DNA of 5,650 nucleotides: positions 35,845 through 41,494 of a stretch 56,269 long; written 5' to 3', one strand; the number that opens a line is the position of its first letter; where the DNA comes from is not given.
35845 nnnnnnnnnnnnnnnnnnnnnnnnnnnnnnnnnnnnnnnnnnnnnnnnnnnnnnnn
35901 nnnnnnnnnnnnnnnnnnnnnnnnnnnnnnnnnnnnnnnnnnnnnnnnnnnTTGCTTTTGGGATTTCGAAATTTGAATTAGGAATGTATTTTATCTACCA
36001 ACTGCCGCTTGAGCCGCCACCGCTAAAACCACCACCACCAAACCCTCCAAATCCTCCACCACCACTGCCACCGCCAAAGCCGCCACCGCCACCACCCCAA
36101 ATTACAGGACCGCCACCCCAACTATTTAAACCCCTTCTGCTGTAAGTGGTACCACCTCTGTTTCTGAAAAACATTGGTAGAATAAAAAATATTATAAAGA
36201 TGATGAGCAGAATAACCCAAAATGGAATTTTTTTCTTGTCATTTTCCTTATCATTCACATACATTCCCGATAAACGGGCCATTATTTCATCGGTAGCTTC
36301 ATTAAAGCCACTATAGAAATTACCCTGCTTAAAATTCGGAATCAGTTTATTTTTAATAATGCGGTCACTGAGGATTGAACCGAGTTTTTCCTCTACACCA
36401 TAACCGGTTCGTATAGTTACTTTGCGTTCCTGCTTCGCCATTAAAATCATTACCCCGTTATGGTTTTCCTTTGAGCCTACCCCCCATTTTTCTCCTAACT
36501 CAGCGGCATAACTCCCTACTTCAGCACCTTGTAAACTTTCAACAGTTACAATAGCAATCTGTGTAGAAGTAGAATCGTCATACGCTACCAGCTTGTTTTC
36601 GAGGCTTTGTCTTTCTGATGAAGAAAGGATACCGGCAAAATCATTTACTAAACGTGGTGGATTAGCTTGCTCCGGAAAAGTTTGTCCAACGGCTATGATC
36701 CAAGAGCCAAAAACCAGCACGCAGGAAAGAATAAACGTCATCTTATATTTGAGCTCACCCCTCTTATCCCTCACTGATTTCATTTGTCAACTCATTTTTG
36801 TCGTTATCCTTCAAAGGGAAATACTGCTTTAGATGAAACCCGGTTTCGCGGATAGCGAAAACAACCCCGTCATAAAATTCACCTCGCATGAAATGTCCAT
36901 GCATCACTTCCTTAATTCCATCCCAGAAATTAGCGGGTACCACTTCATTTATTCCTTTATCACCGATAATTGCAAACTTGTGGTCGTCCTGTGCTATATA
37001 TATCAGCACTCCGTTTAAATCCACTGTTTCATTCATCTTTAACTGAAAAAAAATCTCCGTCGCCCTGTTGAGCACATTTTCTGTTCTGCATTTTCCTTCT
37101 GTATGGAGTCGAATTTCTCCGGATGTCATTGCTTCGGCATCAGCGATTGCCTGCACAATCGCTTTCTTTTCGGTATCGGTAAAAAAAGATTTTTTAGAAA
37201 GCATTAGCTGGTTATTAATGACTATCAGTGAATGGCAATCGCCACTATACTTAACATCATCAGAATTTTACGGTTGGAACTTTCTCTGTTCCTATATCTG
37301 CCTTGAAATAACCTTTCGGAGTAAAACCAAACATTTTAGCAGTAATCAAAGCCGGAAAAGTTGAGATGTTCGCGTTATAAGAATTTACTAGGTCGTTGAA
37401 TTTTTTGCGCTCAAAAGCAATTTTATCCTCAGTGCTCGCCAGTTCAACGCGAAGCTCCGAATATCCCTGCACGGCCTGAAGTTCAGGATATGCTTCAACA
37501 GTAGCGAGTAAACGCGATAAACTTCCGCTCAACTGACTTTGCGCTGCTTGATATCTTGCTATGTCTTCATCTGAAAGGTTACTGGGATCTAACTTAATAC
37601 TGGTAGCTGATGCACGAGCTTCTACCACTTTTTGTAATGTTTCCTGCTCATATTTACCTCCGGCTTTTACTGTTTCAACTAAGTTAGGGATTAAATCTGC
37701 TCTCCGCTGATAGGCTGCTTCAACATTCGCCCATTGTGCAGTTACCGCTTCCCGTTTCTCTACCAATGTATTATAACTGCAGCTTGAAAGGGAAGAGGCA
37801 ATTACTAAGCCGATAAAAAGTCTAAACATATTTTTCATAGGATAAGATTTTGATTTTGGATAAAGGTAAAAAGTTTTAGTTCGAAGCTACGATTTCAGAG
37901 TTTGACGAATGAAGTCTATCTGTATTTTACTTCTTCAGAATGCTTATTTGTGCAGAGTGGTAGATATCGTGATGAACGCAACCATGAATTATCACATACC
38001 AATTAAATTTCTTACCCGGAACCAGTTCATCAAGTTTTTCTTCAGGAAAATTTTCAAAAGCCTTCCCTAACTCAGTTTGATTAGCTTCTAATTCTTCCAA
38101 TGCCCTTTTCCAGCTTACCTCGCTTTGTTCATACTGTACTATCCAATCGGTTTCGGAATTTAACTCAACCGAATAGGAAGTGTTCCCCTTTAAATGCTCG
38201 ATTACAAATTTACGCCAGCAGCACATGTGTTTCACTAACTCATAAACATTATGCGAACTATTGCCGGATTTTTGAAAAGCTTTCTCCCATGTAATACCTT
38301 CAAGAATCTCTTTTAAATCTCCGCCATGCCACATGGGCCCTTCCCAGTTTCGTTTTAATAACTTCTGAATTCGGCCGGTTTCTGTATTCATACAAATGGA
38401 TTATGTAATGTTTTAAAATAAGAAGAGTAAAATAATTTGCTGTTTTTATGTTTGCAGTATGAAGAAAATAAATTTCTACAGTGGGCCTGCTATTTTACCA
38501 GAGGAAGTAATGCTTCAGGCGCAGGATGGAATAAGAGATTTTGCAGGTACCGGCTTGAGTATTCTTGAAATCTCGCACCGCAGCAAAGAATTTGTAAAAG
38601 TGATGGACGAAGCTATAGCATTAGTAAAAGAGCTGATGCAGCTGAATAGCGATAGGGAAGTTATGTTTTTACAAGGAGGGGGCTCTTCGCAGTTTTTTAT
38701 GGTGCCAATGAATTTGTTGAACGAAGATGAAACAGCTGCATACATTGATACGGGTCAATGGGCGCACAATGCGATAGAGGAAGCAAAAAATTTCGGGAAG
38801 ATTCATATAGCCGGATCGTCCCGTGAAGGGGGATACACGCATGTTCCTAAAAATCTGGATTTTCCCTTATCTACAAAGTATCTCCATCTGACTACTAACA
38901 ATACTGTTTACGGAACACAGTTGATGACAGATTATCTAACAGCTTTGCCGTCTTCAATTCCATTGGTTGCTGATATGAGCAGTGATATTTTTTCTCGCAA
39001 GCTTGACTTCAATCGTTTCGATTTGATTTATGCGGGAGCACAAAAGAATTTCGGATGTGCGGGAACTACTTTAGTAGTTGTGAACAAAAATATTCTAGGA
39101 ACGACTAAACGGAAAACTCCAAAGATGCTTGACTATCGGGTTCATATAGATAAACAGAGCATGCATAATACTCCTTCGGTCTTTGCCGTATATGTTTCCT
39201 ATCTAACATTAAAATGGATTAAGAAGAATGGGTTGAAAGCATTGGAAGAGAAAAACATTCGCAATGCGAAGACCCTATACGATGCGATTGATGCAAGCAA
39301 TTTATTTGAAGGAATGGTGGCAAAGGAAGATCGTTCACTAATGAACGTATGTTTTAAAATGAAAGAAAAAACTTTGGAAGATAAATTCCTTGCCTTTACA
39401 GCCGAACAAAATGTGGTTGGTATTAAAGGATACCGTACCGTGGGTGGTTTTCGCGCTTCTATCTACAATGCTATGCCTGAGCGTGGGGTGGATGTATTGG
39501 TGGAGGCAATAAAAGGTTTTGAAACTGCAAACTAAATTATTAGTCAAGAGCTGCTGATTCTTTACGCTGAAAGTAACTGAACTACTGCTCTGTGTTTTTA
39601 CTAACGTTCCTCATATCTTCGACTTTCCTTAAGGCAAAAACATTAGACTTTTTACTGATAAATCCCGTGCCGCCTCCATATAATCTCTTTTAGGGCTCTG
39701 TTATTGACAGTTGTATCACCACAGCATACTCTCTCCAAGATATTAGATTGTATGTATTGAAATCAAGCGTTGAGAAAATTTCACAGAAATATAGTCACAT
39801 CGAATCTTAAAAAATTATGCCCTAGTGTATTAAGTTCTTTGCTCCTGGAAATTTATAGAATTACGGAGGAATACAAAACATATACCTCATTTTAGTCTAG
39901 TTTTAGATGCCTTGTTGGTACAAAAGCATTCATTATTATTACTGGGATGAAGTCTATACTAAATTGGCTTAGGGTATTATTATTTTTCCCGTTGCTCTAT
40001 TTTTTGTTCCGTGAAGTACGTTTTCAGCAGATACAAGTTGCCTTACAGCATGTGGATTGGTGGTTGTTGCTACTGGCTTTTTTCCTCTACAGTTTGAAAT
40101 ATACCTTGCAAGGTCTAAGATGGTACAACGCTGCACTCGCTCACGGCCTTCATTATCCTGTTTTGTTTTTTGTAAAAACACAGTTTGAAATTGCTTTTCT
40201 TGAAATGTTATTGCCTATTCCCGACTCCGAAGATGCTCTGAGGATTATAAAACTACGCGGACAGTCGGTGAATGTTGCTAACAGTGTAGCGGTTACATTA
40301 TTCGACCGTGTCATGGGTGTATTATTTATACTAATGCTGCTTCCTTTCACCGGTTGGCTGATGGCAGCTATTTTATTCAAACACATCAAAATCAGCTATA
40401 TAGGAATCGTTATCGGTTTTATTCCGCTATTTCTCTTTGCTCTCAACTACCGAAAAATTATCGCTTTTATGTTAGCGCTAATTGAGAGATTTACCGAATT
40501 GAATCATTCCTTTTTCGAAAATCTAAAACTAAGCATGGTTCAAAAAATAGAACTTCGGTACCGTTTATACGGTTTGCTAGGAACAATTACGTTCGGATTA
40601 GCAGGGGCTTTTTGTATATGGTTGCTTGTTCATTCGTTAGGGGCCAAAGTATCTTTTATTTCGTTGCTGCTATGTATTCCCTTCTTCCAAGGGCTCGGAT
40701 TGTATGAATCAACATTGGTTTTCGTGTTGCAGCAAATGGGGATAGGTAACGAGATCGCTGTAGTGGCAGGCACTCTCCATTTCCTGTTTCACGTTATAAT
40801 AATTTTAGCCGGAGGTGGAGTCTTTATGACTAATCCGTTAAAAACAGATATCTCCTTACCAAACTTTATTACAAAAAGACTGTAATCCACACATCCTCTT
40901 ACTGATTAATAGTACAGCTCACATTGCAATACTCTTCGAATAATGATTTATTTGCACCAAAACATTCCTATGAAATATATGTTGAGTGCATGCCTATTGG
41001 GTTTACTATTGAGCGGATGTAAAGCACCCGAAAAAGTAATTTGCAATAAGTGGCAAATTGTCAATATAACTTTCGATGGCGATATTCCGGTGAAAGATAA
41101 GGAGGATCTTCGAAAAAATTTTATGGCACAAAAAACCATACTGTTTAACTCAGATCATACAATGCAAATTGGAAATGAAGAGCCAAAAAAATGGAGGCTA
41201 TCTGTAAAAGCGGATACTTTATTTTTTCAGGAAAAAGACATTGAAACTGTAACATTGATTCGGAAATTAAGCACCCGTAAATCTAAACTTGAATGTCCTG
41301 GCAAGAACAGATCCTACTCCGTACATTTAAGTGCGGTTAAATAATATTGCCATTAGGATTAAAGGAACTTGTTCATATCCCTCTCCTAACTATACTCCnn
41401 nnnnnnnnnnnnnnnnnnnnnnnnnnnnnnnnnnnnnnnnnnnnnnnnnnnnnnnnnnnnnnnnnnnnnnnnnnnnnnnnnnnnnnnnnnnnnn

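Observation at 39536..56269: AT-rich, strand-switching accessory cluster of membrane and tailoring enzymes that matches no locus type I know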

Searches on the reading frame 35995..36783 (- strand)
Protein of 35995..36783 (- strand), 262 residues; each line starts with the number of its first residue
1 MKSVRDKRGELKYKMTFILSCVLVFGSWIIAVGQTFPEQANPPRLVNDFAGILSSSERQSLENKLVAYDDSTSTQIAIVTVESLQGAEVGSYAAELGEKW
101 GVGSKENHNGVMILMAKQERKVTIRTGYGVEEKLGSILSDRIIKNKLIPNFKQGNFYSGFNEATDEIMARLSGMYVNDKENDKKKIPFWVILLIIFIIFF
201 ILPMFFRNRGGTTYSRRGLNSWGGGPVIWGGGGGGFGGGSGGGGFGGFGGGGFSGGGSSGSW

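Call 59: search_protein_families(library=pfam, proteins=[window:35995-36783:-], max_evalue=0.0001)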
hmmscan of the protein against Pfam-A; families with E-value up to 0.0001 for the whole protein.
window:35995-36783:- (262 aa): 1 family
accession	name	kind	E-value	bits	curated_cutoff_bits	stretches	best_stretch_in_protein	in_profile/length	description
PF04536.20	TPM_phosphatase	-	1.2e-40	138.8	22.1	1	46-169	1-124/125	TPM domain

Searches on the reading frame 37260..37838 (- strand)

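Call 59: search_protein_families(library=pfam, proteins=[window:37260-37838:-], max_evalue=0.0001)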
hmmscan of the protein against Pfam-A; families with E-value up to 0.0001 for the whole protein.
window:37260-37838:- (192 aa): 1 family
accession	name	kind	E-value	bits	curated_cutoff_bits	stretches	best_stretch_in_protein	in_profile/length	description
PF04011.17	LemA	-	3.4e-50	170.2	26.2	1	35-192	1-149/149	LemA family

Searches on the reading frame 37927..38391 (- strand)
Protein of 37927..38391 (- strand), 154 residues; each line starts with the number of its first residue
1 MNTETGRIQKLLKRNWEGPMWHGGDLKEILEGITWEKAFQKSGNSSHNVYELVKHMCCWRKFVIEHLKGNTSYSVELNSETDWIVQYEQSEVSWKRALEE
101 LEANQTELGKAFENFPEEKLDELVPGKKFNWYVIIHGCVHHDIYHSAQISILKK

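Call 6: search_protein_families(library=pfam, proteins=[window:37927-38391:-], max_evalue=0.01)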
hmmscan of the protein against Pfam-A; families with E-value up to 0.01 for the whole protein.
window:37927-38391:- (154 aa): 2 families
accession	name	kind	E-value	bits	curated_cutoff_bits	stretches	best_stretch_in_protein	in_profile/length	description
PF12867.12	DinB_2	-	1.2e-08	35.9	24.8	1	25-149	8-128/128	DinB superfamily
PF05163.17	DinB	-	8.4e-06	26.3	23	1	20-152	13-141/165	DinB family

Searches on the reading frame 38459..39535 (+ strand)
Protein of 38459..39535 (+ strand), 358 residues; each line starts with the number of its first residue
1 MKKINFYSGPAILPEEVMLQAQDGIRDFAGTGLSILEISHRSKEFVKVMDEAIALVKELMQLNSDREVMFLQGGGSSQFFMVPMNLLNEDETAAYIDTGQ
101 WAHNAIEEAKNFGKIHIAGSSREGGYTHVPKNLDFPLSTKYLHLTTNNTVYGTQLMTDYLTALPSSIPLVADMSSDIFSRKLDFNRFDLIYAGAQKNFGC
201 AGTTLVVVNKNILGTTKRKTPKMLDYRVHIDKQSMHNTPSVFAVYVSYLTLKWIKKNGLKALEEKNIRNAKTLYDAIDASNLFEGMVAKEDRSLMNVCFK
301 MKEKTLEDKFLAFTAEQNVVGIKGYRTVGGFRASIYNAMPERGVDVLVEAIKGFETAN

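Call 6: search_protein_families(library=pfam, proteins=[window:38459-39535:+], max_evalue=0.01)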
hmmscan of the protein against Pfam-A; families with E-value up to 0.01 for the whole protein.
window:38459-39535:+ (358 aa): 1 family
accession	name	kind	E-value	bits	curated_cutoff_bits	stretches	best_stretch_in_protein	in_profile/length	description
PF00266.25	Aminotran_5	-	6.6e-38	131.1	21.5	1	5-347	3-371/371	Aminotransferase class-V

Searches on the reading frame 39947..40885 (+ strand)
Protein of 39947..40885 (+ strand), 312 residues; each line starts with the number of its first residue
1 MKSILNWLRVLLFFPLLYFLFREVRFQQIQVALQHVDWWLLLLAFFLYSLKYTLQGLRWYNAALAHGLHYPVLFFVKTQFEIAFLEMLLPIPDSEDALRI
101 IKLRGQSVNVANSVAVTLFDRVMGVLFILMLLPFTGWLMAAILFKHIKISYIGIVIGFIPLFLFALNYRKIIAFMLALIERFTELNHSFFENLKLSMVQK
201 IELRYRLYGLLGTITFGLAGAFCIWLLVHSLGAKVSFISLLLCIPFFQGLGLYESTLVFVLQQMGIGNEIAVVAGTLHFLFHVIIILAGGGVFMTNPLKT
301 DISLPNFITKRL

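Call 5: search_protein_families(library=pfam, proteins=[window:39947-40885:+], max_evalue=0.01)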
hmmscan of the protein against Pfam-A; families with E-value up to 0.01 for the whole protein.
window:39947-40885:+ (312 aa): 1 family
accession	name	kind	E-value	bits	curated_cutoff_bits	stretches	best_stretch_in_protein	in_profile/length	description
PF03706.18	LPG_synthase_TM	-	2.5e-18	67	33.4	1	7-289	2-301/302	Lysylphosphatidylglycerol synthase TM region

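Call 7: search_protein_families(library=ncbifam, proteins=[window:39947-40885:+], max_evalue=0.01)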
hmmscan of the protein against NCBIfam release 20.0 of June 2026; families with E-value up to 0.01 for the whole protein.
window:39947-40885:+ (312 aa): 1 family
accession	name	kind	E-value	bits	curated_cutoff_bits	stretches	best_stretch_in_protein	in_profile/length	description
TIGR00374.1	TIGR00374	subfamily_domain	1e-05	25.1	43.2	1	12-294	5-310/323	flippase-like domain-containing protein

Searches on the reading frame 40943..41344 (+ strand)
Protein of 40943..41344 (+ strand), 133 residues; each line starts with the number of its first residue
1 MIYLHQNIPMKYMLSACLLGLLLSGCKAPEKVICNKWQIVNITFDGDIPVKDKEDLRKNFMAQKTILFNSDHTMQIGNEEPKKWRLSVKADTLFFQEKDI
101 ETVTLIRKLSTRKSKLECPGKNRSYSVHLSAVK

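Call 5: search_protein_families(library=pfam, proteins=[window:40943-41344:+], max_evalue=0.01)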
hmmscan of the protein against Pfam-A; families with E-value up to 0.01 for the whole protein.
window:40943-41344:+ (133 aa): 0 families

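Call 7: search_protein_families(library=ncbifam, proteins=[window:40943-41344:+], max_evalue=0.01)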
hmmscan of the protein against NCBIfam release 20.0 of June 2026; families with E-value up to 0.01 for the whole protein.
window:40943-41344:+ (133 aa): 0 families
